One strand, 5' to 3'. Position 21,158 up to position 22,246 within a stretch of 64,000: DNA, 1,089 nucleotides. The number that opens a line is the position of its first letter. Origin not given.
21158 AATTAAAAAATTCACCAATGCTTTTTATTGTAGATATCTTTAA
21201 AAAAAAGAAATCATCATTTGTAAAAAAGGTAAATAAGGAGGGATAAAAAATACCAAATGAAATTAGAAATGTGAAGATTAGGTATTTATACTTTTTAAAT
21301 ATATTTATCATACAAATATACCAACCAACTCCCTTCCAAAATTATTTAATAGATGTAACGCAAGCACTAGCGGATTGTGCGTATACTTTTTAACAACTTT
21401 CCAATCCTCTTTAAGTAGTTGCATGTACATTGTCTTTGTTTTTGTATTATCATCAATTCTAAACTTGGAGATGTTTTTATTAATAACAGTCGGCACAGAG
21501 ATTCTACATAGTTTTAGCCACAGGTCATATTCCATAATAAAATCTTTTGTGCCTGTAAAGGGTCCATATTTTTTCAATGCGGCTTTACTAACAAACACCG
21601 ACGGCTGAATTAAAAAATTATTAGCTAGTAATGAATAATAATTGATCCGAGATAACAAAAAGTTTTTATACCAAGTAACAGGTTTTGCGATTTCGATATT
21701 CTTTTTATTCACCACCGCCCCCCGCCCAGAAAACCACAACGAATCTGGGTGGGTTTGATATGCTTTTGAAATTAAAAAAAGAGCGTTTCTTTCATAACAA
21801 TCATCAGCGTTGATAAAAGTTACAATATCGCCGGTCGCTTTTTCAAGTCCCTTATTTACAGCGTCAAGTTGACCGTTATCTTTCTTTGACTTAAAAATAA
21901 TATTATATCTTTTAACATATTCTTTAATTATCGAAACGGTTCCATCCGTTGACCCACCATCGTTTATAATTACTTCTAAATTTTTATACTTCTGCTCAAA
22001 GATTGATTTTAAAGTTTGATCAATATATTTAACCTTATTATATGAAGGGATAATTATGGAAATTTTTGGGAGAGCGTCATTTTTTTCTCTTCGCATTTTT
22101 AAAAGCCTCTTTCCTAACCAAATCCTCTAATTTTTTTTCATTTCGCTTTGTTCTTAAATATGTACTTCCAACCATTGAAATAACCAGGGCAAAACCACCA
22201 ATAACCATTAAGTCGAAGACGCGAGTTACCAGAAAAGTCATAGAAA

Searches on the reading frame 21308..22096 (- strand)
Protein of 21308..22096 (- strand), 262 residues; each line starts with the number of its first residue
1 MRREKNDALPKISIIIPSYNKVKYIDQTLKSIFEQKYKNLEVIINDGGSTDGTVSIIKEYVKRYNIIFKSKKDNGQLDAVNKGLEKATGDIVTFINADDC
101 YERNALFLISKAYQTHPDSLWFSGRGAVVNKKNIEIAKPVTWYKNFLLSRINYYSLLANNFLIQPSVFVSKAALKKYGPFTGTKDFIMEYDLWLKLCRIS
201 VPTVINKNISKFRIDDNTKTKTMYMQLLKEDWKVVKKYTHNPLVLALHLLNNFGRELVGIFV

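Call 56: search_protein_families(library=pfam, proteins=[window:21308-22096:-], max_evalue=0.0001)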
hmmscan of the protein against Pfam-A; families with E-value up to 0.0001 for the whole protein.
window:21308-22096:- (262 aa): 3 families
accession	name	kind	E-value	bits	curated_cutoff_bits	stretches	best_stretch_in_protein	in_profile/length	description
PF00535.33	Glycos_transf_2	-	1.4e-30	106.9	23.3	1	13-174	1-164/168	Glycosyl transferase family 2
PF10111.15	Glyco_tranf_2_2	-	1.9e-10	41.1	27.3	1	13-106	1-99/276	Glycosyltransferase like family 2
PF13641.12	Glyco_tranf_2_3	-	2.4e-09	38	27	1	10-109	1-107/230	Glycosyltransferase like family 2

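Call 68: search_protein_families(library=ncbifam, proteins=[window:21308-22096:-], max_evalue=0.01)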
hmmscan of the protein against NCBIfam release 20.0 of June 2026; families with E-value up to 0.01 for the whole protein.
window:21308-22096:- (262 aa): 25 families
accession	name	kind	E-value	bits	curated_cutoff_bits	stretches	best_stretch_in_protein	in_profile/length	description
NF047683.1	TeichurnBiosyTuaG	equivalog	4.1e-22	79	400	1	9-248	5-238/252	teichuronic acid biosynthesis protein TuaG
NF007482.0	PRK10073.1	equivalog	3.7e-20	72.2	423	1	8-101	4-98/334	glycosyltransferase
TIGR03937.1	PgaC_IcaA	equivalog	2.3e-19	69.7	422.3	1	4-132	39-169/407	poly-beta-1,6-N-acetyl-D-glucosamine synthase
TIGR04283.1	glyco_like_mftF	equivalog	8.5e-17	61.5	182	1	12-209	1-182/221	TIGR04283 family arsenosugar biosynthesis glycosyltransferase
NF050050.1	ProtGlycPglI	equivalog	1.5e-16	60.7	500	1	10-112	2-108/306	GalNAc(5)-diNAcBac-PP-undecaprenol beta-1,3-glucosyltransferase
NF041875.1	EPS_EpsD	equivalog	1.9e-15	57.1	370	1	12-117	1-105/325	exopolysaccharide biosynthesis glycosyltransferase EpsD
NF053739.1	GlytfEpsEBac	equivalog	1.1e-14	54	450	1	10-100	1-94/265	glycosyltransferase EpsE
TIGR04009.1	wcaE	equivalog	1.3e-14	54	369.2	1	16-215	10-198/248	colanic acid biosynthesis glycosyltransferase WcaE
TIGR03111.1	glyc2_xrt_Gpos1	hypoth_equivalog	3.2e-12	46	363.95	1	5-164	44-202/439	TIGR03111 family XrtG-associated glycosyltransferase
NF038299.1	EPS_HpsN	equivalog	9.1e-12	44.6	425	1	10-125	1-118/317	hormogonium polysaccharide biosynthesis glycosyltransferase HpsN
NF041394.1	GtaseAglG_Halo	equivalog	1e-10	41.4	440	1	11-116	2-110/304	glucosyl-dolichyl phosphate glucuronosyltransferase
NF038302.1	EPS_HpsE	equivalog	9.2e-10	38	300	1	12-124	3-122/307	hormogonium polysaccharide biosynthesis glycosyltransferase HpsE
TIGR03469.1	HpnB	hypoth_equivalog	1.5e-09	37.4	379.25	1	6-101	40-148/386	hopene-associated glycosyltransferase HpnB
TIGR03965.1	mycofact_glyco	equivalog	1.9e-09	36.9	280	1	5-101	69-166/467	mycofactocin biosynthesis glycosyltransferase MftF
NF010496.0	PRK13915.1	equivalog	3.3e-09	36.3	262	1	10-98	31-126/307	glucosyl-3-phosphoglycerate synthase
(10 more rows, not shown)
